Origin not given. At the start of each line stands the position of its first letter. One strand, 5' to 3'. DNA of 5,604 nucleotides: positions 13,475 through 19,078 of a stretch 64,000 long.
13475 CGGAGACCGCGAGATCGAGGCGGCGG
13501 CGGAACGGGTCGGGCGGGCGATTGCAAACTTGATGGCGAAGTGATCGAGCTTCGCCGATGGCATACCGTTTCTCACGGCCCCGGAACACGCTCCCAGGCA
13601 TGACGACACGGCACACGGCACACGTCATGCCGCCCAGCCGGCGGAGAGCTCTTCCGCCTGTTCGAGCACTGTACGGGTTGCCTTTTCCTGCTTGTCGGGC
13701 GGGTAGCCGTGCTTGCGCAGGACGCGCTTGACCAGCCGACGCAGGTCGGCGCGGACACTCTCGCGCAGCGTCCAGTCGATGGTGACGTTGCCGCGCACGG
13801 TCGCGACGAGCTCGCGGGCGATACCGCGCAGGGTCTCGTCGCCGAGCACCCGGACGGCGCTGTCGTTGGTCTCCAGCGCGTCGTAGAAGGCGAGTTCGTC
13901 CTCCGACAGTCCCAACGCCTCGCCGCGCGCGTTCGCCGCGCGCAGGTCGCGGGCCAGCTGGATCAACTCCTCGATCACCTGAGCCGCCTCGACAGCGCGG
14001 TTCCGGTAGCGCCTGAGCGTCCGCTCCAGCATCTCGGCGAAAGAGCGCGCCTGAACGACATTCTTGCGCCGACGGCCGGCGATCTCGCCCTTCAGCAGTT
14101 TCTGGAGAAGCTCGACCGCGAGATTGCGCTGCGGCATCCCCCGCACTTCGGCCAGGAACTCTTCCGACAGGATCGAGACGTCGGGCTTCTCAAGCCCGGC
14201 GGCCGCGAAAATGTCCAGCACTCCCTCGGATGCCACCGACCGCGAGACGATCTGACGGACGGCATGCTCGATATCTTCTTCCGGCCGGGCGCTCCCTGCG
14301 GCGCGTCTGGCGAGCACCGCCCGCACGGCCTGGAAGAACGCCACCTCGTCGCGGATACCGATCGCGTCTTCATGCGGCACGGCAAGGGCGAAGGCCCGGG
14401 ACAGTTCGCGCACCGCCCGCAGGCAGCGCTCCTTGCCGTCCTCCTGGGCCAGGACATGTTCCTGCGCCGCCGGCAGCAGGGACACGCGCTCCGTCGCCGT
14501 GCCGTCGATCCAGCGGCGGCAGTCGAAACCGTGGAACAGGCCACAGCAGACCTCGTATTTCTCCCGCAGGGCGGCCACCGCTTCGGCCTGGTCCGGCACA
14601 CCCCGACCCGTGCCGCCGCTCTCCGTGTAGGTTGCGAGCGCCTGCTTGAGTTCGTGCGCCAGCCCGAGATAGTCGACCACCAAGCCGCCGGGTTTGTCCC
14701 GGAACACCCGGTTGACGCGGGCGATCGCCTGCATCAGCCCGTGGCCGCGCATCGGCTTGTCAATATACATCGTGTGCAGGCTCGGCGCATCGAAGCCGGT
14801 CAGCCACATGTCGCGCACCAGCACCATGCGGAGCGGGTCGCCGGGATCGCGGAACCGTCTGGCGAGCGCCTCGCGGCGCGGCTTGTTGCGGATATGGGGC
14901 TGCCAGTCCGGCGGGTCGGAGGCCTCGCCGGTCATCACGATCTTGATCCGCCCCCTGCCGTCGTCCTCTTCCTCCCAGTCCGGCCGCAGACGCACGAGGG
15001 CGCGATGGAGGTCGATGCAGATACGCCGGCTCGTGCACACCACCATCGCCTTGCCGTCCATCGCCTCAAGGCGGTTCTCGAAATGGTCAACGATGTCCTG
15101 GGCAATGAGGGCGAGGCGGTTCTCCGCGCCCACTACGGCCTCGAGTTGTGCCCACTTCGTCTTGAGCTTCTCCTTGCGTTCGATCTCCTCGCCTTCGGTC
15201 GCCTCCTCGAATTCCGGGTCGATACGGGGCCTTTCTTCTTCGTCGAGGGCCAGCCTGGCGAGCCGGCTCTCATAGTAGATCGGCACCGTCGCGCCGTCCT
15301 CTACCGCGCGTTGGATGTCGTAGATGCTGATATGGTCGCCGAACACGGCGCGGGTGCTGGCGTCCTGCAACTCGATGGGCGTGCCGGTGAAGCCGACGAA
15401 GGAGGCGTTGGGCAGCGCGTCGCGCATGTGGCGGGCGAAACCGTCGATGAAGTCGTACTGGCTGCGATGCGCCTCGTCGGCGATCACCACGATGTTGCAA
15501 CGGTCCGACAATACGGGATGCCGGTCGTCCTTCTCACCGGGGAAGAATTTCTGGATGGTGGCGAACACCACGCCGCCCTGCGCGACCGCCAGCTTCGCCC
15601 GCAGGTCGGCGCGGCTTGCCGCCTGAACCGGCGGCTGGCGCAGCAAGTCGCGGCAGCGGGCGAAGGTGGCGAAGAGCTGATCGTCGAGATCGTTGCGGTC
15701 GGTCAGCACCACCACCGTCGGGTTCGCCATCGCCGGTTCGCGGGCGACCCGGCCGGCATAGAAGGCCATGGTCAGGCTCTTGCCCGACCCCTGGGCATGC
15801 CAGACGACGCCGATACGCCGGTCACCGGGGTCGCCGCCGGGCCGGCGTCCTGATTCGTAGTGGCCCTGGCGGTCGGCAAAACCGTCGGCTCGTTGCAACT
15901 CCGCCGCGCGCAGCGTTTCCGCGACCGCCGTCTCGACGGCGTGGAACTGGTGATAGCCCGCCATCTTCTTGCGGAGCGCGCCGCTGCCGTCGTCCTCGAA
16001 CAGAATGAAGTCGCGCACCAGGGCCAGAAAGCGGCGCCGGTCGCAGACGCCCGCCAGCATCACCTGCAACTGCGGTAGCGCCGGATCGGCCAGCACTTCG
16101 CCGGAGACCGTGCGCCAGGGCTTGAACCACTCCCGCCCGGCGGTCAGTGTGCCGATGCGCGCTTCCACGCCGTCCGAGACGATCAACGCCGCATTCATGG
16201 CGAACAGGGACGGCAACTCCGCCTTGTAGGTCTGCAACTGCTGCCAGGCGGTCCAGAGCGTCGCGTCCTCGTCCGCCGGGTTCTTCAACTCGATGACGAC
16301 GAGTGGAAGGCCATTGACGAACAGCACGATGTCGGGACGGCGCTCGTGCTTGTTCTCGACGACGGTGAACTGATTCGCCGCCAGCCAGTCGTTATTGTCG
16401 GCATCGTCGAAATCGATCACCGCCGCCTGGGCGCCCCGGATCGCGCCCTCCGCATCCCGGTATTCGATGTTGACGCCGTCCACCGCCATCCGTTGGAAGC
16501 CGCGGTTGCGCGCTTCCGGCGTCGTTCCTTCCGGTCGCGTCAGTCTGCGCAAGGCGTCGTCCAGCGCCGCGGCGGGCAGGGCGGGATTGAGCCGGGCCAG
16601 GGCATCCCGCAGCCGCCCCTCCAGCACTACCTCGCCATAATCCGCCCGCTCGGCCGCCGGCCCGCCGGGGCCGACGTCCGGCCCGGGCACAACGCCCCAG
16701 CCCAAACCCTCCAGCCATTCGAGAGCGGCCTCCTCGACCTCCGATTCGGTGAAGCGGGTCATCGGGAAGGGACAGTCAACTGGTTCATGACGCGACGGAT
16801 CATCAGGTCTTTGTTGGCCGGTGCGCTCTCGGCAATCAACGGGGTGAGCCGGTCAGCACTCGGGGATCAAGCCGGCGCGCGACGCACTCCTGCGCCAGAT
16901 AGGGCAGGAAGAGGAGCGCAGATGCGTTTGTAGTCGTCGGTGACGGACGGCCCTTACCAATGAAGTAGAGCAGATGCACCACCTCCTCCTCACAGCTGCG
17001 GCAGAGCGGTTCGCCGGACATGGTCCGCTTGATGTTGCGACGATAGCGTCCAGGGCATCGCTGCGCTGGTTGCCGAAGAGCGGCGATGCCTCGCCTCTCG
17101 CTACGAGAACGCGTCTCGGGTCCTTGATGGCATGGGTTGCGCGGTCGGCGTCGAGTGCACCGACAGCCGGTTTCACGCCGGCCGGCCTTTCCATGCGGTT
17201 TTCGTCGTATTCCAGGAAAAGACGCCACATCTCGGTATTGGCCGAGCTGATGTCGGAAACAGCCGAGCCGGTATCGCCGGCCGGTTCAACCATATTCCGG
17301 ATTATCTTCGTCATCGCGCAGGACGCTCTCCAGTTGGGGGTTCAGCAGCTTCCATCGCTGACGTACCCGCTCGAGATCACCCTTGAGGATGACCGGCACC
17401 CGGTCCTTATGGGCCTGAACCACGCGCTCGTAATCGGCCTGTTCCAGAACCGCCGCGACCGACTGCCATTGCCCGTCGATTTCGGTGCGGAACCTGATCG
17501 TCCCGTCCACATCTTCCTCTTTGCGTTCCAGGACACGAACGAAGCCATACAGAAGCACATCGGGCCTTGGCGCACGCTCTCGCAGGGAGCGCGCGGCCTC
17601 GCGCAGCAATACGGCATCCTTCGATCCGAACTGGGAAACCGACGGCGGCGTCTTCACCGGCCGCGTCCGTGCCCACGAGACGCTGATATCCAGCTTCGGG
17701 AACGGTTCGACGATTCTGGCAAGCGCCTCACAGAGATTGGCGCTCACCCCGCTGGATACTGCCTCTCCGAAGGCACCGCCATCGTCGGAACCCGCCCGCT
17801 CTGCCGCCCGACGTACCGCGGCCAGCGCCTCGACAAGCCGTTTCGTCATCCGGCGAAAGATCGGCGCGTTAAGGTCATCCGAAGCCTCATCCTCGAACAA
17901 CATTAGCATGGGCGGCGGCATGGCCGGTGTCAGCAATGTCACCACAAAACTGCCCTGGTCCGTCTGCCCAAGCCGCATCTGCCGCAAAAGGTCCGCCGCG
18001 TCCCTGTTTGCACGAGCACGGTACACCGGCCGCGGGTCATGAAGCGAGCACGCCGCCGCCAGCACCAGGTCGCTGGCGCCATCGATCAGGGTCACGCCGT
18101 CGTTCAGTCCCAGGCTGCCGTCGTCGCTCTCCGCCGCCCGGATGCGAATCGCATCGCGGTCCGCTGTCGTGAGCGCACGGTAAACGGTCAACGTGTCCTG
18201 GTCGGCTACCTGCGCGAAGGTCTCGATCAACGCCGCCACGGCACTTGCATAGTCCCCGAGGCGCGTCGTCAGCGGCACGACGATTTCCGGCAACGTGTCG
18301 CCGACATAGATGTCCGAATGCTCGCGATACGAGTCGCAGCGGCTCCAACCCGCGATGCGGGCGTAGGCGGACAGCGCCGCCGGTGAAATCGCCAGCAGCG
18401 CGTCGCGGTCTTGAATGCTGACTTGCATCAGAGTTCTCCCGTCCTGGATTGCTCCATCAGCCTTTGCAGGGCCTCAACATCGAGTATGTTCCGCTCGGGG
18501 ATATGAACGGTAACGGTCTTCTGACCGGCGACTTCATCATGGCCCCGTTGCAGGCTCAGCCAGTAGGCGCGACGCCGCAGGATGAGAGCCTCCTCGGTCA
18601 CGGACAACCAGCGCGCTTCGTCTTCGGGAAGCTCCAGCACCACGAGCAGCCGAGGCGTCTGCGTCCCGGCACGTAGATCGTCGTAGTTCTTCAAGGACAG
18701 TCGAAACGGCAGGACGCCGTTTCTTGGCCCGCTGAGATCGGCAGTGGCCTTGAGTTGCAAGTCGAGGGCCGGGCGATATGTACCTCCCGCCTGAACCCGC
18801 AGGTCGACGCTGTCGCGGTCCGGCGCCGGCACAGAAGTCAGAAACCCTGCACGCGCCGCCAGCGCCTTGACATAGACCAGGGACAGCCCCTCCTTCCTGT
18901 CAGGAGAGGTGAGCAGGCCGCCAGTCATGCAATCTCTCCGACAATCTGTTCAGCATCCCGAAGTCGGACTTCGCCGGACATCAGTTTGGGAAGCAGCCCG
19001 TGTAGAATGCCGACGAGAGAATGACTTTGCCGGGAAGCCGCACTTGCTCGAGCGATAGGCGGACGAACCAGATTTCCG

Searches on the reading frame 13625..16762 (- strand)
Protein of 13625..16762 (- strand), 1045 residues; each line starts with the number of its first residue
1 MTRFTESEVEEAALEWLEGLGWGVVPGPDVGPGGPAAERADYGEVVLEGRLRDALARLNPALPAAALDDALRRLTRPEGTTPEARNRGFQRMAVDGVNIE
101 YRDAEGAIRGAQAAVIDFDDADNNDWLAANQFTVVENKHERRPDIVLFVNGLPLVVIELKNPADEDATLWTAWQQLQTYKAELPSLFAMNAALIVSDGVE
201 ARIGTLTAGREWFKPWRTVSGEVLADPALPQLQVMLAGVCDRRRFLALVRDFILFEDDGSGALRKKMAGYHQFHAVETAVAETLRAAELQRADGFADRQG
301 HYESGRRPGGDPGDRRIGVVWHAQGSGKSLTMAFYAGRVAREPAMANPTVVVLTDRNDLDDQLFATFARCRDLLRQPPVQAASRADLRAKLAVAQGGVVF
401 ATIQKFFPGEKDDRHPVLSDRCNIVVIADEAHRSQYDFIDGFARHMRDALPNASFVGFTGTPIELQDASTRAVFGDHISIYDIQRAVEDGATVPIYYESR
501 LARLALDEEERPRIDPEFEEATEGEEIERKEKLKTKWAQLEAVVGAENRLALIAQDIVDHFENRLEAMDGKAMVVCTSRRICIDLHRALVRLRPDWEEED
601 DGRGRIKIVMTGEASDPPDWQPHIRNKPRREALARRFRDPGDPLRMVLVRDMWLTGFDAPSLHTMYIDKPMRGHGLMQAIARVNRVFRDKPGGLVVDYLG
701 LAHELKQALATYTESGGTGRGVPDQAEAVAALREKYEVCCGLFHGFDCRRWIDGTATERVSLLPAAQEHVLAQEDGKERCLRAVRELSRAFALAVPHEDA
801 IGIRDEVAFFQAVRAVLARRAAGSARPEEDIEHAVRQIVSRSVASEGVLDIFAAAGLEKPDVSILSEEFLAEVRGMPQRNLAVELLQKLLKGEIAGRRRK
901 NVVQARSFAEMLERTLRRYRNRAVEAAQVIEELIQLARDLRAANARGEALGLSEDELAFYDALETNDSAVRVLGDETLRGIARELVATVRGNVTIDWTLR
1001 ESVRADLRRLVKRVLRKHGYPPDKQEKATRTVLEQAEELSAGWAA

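Call 10: search_protein_families(library=pfam, proteins=[window:13625-16762:-], max_evalue=0.01)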
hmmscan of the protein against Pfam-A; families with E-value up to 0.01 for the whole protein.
window:13625-16762:- (1045 aa): 5 families
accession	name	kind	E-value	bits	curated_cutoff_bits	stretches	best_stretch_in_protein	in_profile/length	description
PF11867.13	T1RH-like_C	-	3.1e-132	441.4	26.8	1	716-1040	2-327/329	Type I restriction enzyme HindI endonuclease subunit-like, C-terminal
PF18766.7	SWI2_SNF2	-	8.1e-76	255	26.7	1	271-530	1-220/221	SWI2/SNF2 ATPase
PF04313.20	HSDR_N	-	6.1e-46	157.2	25.1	1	4-212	2-198/198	Type I restriction enzyme R protein N terminus (HSDR_N)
PF22679.2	T1R_D3-like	-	2.9e-19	70.5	27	1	632-698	88-156/158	Type I restriction enzyme subunit R domain 3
PF04851.21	ResIII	-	4.9e-18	66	22.5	1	314-463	22-163/164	Type III restriction enzyme, res subunit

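Call 50: search_protein_families(library=padloc, proteins=[window:13625-16762:-], max_evalue=0.001)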
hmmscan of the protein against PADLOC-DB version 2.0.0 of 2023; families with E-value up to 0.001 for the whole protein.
window:13625-16762:- (1045 aa): 12 families
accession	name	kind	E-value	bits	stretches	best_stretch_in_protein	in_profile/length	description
PDLC03040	REase_I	-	0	1064.6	1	3-1041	4-1023/1029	Type I restriction enzyme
PDLC03041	REase_I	-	1.7e-69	232.9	3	312-568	333-587/1099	Type I restriction enzyme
PDLC03044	REase_I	-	1.7e-67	226.3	3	318-578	272-541/1034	Type I restriction enzyme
PDLC03048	REase_I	-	2e-48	163.2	3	317-509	271-464/976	Type I restriction enzyme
PDLC03046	REase_I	-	1.7e-24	83.9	2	635-698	665-728/1025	Type I restriction enzyme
PDLC03045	REase_I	-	5.1e-19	65.8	2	317-493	286-464/995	Type I restriction enzyme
PDLC03049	REase_I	-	4.4e-13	46.1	1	313-601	186-453/807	Type I restriction enzyme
PDLC04934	PDC-S15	-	2.8e-08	31.2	1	943-1038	316-410/416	-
PDLC02707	PbeA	-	2.2e-05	21.2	1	317-577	270-531/672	PbeA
PDLC02704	PbeA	-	0.00018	18.1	1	421-535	382-500/682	PbeA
PDLC03043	REase_I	-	0.00047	17.4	1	130-210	139-219/313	Type I restriction enzyme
PDLC04927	PDC-S15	-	0.0008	16.4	0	908-1036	288-409/422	-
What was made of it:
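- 13625..16762 (-): hsdR, type I restriction subunit R. calls 10, 50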

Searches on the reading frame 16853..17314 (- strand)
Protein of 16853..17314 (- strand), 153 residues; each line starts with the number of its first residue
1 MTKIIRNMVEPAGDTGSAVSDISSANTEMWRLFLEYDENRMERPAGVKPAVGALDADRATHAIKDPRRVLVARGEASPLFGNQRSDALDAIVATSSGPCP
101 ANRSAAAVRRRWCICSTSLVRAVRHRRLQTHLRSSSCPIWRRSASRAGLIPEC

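Call 10: search_protein_families(library=pfam, proteins=[window:16853-17314:-], max_evalue=0.01)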
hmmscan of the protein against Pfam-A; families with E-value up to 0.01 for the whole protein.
window:16853-17314:- (153 aa): 0 families

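Call 49: search_protein_families(library=ncbifam, proteins=[window:16853-17314:-], max_evalue=0.01)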
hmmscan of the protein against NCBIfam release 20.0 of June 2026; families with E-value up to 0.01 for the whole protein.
window:16853-17314:- (153 aa): 0 families

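Call 50: search_protein_families(library=padloc, proteins=[window:16853-17314:-], max_evalue=0.001)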
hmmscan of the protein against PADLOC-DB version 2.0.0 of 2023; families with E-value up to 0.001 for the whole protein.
window:16853-17314:- (153 aa): 3 families
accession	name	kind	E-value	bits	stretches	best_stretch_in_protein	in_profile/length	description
PDLC04964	PDC-S23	-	2.5e-11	41.3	1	13-94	153-234/331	-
PDLC04965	PDC-S23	-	1.4e-06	25.9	1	6-93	144-230/327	-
PDLC04963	PDC-S23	-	1.3e-05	22.8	1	5-94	131-214/312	-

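Call 70: search_protein_families(library=phrogs, proteins=[window:16853-17314:-], max_evalue=0.1)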
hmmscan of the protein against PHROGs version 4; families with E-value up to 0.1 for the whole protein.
window:16853-17314:- (153 aa): 0 families

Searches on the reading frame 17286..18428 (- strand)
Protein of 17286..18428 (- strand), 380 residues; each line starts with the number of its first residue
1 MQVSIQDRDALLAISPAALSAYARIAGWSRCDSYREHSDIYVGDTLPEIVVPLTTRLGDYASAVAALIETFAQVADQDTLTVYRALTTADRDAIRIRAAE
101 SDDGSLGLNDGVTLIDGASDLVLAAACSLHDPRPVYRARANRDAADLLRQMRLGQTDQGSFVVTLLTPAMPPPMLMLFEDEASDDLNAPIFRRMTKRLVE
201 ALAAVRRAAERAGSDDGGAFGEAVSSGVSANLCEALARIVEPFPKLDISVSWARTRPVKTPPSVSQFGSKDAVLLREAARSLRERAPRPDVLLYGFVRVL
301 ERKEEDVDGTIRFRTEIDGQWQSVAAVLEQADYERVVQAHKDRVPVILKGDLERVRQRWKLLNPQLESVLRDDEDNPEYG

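Call 10: search_protein_families(library=pfam, proteins=[window:17286-18428:-], max_evalue=0.01)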
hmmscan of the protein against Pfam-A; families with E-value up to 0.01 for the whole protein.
window:17286-18428:- (380 aa): 0 families

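Call 49: search_protein_families(library=ncbifam, proteins=[window:17286-18428:-], max_evalue=0.01)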
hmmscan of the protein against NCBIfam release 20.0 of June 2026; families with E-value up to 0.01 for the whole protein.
window:17286-18428:- (380 aa): 0 families

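Call 50: search_protein_families(library=padloc, proteins=[window:17286-18428:-], max_evalue=0.001)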
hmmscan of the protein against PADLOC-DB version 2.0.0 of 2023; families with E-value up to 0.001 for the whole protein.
window:17286-18428:- (380 aa): 37 families (the best 25 are shown)
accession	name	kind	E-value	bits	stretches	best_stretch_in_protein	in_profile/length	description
PDLC04298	PDC-M02B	-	2.6e-115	383.4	1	1-374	1-378/380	-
PDLC04304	PDC-M02B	-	3.1e-71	238.4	1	1-368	1-378/383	-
PDLC04331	PDC-M02B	-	4.7e-69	231.2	1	3-363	8-361/389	-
PDLC04335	PDC-M02B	-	1.2e-68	229.6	1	13-365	5-356/364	-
PDLC04330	PDC-M02B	-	2.3e-59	199.1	1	10-371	8-370/375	-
PDLC04311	PDC-M02B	-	2e-58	196.1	1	13-357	7-360/384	-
PDLC04323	PDC-M02B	-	1.9e-53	179.5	1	13-361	12-363/374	-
PDLC04303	PDC-M02B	-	6.9e-53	178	1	1-359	1-372/383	-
PDLC04308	PDC-M02B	-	1.4e-50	170.1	1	8-363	10-374/391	-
PDLC04310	PDC-M02B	-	1.2e-46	157.1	1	15-369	7-369/394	-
PDLC04317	PDC-M02B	-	1.7e-46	156.8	1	12-374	13-372/396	-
PDLC04319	PDC-M02B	-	5e-40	135.6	1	9-362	7-365/373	-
PDLC04307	PDC-M02B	-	3.9e-38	129.5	1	14-362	11-360/373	-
PDLC04329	PDC-M02B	-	9.9e-36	121.2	1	13-361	6-365/377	-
PDLC04306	PDC-M02B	-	1e-35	121.6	1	101-371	6-274/279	-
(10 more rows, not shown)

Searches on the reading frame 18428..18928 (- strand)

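Call 10: search_protein_families(library=pfam, proteins=[window:18428-18928:-], max_evalue=0.01)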
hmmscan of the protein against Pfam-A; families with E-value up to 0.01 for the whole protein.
window:18428-18928:- (166 aa): 1 family
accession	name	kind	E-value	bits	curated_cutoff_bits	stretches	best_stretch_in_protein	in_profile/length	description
PF14280.11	DUF4365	-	9.3e-20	71.5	24.3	1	15-159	3-137/139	Domain of unknown function (DUF4365)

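Call 50: search_protein_families(library=padloc, proteins=[window:18428-18928:-], max_evalue=0.001)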
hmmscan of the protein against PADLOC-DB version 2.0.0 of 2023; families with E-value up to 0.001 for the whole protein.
window:18428-18928:- (166 aa): 25 families
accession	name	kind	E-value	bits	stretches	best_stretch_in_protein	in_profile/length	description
PDLC04278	PDC-M02A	-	8.3e-53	176.8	1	6-165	3-165/167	-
PDLC04297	PDC-M02A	-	1.1e-48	163.2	1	8-165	3-163/165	-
PDLC04291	PDC-M02A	-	2.3e-36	123.4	1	6-164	10-173/176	-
PDLC04282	PDC-M02A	-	5.4e-33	112.1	1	6-161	16-175/182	-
PDLC04277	PDC-M02A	-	2e-32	110.5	1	18-162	14-164/169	-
PDLC04290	PDC-M02A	-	1.4e-31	107.5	1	6-164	2-166/170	-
PDLC04276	PDC-M02A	-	2e-31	107.1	1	6-165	19-182/184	-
PDLC04273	PDC-M02A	-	3.2e-29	100.2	1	10-161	8-163/172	-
PDLC04287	PDC-M02A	-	9.7e-29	98.4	1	6-160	4-168/182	-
PDLC04295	PDC-M02A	-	1.3e-28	98.1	1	9-160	48-196/203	-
PDLC04292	PDC-M02A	-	5.7e-28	96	1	17-163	12-165/169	-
PDLC04280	PDC-M02A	-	2.1e-21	74.4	1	8-160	17-174/182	-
PDLC04286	PDC-M02A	-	3.1e-21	74.1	1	11-162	9-156/167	-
PDLC04279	PDC-M02A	-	1.3e-20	72.2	1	13-165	16-177/179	-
PDLC04284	PDC-M02A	-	3.4e-20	70.4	1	18-160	31-179/188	-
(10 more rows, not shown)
